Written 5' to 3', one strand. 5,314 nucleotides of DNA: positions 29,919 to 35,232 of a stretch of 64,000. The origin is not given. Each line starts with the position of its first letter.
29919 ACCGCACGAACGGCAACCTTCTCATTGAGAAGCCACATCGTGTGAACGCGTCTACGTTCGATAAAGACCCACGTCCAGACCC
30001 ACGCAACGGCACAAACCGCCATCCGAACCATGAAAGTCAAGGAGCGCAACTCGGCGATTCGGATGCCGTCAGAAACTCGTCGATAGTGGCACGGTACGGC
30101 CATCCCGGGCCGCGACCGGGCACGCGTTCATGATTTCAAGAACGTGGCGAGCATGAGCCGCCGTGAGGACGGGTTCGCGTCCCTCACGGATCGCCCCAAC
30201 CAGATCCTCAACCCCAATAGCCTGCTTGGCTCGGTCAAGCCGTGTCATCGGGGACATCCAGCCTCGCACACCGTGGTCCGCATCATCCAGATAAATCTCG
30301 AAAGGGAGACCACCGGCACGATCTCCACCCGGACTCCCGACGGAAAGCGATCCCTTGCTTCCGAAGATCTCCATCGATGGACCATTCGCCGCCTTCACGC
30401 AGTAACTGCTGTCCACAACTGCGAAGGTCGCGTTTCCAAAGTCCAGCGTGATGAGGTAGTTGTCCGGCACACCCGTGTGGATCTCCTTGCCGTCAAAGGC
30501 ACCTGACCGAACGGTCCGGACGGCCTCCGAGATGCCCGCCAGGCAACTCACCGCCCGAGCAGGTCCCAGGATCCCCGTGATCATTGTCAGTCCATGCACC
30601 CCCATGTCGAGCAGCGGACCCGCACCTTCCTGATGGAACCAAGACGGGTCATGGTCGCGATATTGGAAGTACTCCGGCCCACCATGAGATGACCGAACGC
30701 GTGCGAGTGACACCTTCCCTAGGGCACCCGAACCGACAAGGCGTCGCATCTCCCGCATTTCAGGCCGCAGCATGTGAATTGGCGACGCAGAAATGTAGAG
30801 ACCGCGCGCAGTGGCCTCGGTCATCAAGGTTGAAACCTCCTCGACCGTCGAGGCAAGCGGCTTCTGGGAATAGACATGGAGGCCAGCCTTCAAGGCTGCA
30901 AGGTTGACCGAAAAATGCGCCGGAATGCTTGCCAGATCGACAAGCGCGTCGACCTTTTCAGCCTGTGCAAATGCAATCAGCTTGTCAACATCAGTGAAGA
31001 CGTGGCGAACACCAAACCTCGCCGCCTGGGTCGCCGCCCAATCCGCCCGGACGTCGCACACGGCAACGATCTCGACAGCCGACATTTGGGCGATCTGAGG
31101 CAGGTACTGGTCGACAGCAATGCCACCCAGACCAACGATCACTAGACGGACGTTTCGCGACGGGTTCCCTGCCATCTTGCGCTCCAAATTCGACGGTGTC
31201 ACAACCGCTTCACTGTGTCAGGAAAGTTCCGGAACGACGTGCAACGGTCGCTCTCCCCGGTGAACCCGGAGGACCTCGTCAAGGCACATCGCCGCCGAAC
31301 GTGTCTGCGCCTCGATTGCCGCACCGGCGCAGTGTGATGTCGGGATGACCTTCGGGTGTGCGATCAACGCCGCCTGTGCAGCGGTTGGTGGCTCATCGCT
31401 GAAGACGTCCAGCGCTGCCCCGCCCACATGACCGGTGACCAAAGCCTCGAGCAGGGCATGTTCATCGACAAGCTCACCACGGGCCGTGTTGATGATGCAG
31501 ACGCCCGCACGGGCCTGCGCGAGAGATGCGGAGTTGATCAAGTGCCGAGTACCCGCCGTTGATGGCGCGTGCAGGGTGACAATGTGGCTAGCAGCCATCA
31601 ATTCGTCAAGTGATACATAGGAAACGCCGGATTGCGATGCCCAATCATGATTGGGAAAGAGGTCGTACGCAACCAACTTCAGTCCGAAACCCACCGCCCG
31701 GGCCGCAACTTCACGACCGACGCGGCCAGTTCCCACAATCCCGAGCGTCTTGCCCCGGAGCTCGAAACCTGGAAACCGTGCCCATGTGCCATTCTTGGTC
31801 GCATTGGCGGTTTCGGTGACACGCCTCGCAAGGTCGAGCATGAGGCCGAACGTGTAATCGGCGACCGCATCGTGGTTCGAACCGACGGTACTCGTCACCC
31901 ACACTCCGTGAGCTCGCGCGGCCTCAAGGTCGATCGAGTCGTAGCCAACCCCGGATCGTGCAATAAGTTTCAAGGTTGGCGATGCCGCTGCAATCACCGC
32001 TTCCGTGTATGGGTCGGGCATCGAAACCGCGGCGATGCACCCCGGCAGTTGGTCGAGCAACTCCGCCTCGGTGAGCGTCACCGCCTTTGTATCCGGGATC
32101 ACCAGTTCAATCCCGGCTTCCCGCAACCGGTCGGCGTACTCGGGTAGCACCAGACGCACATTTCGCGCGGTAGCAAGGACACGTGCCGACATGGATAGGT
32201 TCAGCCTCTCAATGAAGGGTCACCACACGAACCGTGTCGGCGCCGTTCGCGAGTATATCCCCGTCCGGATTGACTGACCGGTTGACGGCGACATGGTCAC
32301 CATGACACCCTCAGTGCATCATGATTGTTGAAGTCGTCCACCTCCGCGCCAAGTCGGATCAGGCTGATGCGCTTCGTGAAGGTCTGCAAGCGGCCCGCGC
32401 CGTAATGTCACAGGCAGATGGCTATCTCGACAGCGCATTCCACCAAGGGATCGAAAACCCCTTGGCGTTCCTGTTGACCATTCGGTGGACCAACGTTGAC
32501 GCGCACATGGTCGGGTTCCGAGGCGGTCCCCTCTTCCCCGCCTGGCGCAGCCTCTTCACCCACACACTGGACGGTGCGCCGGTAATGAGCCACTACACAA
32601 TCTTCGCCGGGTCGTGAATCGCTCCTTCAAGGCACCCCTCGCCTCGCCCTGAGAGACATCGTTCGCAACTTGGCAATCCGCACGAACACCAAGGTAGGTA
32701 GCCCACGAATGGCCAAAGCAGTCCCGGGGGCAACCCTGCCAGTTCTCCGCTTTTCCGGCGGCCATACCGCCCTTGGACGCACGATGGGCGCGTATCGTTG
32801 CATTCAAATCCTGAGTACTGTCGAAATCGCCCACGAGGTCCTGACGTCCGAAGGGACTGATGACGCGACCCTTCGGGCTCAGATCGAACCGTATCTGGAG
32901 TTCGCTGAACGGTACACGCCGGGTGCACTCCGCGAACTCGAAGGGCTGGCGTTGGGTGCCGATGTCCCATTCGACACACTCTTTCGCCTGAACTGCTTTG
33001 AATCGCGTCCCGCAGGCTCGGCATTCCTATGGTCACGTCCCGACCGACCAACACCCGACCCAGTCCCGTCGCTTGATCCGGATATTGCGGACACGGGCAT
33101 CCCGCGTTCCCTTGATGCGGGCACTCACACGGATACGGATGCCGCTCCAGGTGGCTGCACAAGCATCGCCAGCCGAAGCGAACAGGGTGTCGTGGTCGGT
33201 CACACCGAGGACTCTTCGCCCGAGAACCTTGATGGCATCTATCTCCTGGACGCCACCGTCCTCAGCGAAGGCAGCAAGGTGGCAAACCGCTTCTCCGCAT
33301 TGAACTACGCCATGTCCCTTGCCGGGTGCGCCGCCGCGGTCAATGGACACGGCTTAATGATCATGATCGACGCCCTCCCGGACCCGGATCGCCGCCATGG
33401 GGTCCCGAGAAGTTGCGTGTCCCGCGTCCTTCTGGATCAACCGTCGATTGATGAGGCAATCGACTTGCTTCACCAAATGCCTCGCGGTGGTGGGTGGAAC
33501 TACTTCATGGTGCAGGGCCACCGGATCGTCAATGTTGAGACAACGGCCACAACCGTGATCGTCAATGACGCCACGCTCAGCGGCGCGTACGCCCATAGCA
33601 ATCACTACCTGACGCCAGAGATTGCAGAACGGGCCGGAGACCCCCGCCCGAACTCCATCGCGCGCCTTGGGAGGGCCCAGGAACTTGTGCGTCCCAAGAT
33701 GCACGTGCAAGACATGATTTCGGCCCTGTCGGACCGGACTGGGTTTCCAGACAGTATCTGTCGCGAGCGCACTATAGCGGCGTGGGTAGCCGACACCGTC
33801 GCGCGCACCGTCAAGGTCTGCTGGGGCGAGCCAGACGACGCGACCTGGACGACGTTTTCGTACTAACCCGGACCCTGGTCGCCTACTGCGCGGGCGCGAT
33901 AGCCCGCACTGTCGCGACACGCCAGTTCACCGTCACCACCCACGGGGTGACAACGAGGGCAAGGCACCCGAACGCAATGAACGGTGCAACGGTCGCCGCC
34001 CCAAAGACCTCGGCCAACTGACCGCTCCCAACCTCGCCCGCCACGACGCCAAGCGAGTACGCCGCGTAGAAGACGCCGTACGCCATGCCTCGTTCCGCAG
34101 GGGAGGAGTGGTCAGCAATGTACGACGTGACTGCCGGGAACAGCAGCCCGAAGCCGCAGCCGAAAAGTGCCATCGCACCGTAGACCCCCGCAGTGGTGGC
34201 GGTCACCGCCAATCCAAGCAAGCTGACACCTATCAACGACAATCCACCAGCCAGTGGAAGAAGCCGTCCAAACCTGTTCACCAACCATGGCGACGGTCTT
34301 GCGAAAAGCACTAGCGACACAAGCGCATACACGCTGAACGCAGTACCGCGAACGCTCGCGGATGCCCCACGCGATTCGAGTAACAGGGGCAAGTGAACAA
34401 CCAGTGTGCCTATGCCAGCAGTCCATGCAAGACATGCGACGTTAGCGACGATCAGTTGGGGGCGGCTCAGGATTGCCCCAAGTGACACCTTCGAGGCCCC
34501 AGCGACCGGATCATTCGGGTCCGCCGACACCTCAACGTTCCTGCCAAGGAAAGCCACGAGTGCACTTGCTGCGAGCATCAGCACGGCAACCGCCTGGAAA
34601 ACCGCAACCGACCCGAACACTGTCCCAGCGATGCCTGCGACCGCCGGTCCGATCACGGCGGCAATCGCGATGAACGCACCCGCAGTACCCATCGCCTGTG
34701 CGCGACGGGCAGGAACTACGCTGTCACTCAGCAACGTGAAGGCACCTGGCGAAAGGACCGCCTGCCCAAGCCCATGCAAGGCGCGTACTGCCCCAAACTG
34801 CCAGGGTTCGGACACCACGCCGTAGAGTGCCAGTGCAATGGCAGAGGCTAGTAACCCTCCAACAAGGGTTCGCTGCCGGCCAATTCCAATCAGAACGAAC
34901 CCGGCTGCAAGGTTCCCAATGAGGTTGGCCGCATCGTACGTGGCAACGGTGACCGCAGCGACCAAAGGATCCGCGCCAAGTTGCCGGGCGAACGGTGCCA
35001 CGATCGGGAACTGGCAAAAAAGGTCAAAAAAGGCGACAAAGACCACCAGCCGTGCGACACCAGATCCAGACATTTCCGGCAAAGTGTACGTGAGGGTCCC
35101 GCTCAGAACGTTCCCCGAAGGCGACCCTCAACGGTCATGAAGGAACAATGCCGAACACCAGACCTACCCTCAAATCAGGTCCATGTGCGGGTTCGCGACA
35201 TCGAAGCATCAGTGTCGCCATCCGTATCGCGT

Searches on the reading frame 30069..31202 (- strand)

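Call 5: search_protein_families(library=pfam, proteins=[window:30069-31202:-])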
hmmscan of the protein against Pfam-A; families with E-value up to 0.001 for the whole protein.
window:30069-31202:- (377 aa): 4 families
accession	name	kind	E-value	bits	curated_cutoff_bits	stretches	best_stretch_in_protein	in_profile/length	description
PF22725.1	GFO_IDH_MocA_C3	-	1.9e-21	76.8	27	1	149-286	1-123/124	GFO/IDH/MocA C-terminal domain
PF02894.22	GFO_IDH_MocA_C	-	2.9e-14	53.8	22.9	1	154-373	2-218/218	Oxidoreductase family, C-terminal alpha/beta domain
PF01408.29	GFO_IDH_MocA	-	4.1e-14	53.7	24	1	19-136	2-115/120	Oxidoreductase family, NAD-binding Rossmann fold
PF03447.22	NAD_binding_3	-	5.1e-06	27.6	24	1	24-135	1-111/116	Homoserine dehydrogenase, NAD binding domain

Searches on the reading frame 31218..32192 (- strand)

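Call 60: search_protein_families(library=pfam, proteins=[window:31218-32192:-], max_evalue=0.00001)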
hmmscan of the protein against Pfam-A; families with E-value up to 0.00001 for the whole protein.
window:31218-32192:- (324 aa): 2 families
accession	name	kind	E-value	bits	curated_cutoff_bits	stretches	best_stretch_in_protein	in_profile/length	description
PF02826.25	2-Hacid_dh_C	-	2.3e-56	190.4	25.1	1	115-289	1-178/178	D-isomer specific 2-hydroxyacid dehydrogenase, NAD binding domain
PF00389.36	2-Hacid_dh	-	1.9e-23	83.1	24.6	1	17-320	9-133/134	D-isomer specific 2-hydroxyacid dehydrogenase, catalytic domain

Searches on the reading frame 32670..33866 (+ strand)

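Call 60: search_protein_families(library=pfam, proteins=[window:32670-33866:+], max_evalue=0.00001)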
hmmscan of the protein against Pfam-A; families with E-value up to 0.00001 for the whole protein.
window:32670-33866:+ (398 aa): 1 family
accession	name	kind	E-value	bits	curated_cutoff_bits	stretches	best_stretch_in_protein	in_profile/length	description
PF03417.21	AAT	-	2e-32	113.2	23.2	1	170-389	3-224/225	Acyl-coenzyme A:6-aminopenicillanic acid acyl-transferase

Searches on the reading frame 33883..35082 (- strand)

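Call 60: search_protein_families(library=pfam, proteins=[window:33883-35082:-], max_evalue=0.00001)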
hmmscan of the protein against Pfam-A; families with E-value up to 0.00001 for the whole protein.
window:33883-35082:- (399 aa): 2 families
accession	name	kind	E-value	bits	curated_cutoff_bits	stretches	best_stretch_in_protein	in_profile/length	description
PF07690.21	MFS_1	-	1.8e-57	195.2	33.4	2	12-349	3-346/347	Major Facilitator Superfamily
PF12832.13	MFS_1_like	-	6.6e-13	48.9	25.2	1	137-364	138-369/373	MFS_1 like family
